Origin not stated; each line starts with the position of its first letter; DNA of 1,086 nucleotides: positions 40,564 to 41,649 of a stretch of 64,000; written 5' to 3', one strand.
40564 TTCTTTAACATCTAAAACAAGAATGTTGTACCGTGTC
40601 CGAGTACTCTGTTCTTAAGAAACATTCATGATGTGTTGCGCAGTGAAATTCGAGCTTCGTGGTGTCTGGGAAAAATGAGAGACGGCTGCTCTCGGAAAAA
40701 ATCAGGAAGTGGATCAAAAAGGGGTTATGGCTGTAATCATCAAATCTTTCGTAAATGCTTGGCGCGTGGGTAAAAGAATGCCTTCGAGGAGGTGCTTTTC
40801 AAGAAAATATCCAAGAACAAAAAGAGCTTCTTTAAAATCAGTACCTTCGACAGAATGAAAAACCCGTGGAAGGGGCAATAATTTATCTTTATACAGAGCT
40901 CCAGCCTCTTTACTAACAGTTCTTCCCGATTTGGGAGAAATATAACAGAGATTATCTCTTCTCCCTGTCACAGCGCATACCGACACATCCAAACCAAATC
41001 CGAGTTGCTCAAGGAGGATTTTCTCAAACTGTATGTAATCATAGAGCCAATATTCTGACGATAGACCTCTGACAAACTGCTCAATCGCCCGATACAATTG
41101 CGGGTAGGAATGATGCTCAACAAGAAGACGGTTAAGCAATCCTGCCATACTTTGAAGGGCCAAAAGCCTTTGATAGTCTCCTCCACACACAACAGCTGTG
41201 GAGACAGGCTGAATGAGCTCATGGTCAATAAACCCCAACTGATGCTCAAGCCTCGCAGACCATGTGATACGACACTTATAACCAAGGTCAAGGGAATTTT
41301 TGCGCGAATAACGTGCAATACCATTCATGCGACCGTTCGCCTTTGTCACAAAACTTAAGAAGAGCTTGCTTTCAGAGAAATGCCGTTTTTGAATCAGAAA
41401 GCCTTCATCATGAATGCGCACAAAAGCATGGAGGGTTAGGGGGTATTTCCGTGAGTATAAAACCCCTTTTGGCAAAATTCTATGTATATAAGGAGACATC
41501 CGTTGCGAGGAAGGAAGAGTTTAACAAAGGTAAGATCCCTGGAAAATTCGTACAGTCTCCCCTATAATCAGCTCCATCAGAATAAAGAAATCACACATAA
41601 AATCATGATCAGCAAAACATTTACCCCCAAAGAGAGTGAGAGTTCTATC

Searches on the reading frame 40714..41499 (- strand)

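Call 12: search_protein_families(library=pfam, proteins=[window:40714-41499:-], max_evalue=0.0001)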
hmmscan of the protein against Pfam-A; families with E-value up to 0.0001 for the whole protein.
window:40714-41499:- (261 aa): 2 families
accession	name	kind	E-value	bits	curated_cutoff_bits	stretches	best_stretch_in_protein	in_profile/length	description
PF02565.21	RecO_C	-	3e-18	66.5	22.1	1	108-238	3-150/157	Recombination protein O C terminal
PF11967.14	RecO_N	-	7.6e-06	26.3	27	1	29-98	4-79/80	Recombination protein O N terminal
